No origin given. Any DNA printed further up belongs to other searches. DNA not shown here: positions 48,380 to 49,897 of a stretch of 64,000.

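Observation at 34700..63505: A 29 kb, 20-gene single-strand glycan locus built mostly from families with no assigned activity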

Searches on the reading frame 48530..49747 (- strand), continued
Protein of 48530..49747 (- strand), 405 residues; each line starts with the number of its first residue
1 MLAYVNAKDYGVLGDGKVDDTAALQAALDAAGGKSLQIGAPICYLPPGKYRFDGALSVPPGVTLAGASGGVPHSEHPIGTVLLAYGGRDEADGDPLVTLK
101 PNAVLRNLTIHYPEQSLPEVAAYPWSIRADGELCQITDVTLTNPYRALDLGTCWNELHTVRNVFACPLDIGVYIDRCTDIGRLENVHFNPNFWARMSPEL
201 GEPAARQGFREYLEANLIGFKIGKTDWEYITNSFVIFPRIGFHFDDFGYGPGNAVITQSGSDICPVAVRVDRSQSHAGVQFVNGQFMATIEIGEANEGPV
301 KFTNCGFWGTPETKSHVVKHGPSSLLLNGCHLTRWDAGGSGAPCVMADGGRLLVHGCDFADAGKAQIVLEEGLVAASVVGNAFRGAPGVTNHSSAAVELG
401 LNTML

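Call 66: fold_search(model_id=the predicted structure, library=pdb)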
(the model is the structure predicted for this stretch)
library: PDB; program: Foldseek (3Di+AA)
matches with E <= 10: 513; with E <= 0.001: 89
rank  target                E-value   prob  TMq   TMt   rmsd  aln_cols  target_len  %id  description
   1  5lw3                  1.7e-07  1.00  0.50  0.53  10.1       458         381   18  Azotobacter vinelandii Mannuronan C-5 epimerase AlgE6 A-module (released 2017-10-25)
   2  8ja4                  7.9e-07  1.00  0.48  0.42  10.3       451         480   18  Structure of the alginate epimerase/lyase (released 2024-05-08)
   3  3eqn_A                1.6e-06  1.00  0.36  0.21  21.4       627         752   12  Crystal structure of beta-1,3-glucanase from Phanerochaete chrysosporium (Lam55A) (released 2009-02-03)
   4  2pyg_B                2.7e-06  1.00  0.45  0.48  10.5       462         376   16  Azotobacter vinelandii Mannuronan C-5 epimerase AlgE4 A-module (released 2008-05-27)
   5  2pyh_A                4.7e-06  1.00  0.48  0.51   8.6       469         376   16  Azotobacter vinelandii Mannuronan C-5 epimerase AlgE4 A-module complexed with mannuronan trisaccharide (released 2008-05-27)
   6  2pyg_A                4.9e-06  1.00  0.48  0.51   9.3       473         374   15  Azotobacter vinelandii Mannuronan C-5 epimerase AlgE4 A-module (released 2008-05-27)
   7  4mr0_B                6.7e-06  1.00  0.43  0.40  11.2       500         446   13  Crystal structure of PfbA, a surface adhesin of Streptococcus pneumoniae (released 2014-02-05)
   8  4urr_A                7.0e-06  1.00  0.49  0.41   9.0       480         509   13  Tailspike protein of Sf6 bacteriophage bound to Shigella flexneri O- antigen octasaccharide fragment (released 2015-07-15)
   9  5m5z_A                7.3e-06  1.00  0.37  0.21  21.0       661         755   11  Chaetomium thermophilum beta-1-3-glucanase (released 2017-05-17)
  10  2pyh_B                8.0e-06  1.00  0.50  0.53   8.2       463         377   16  Azotobacter vinelandii Mannuronan C-5 epimerase AlgE4 A-module complexed with mannuronan trisaccharide (released 2008-05-27)
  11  4urr_B                8.0e-06  1.00  0.51  0.42   8.7       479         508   12  Tailspike protein of Sf6 bacteriophage bound to Shigella flexneri O- antigen octasaccharide fragment (released 2015-07-15)
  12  3zpp                  1.3e-05  1.00  0.33  0.32  13.1       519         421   10  Structure of the Streptococcus pneumoniae surface protein and adhesin PfbA (released 2013-05-29)
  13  3gq8                  1.6e-05  1.00  0.58  0.41   7.2       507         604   13  Crystal Structure of the Bacteriophage phi29 gene product 12 N-terminal fragment in complex with 2-(N-cyclohexylamino)et (released 2009-05-26)
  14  8jaz_A                1.9e-05  1.00  0.50  0.43   8.2       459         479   16  Structure of the alginate epimerase/lyase complexed with di-mannuronic acid (released 2024-05-08)
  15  7c7d_A                2.0e-05  1.00  0.43  0.33  11.9       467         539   13  Crystal structure of the catalytic unit of thermostable GH87 alpha-1,3-glucanase from Streptomyces thermodiastaticus s (released 2020-11-11)
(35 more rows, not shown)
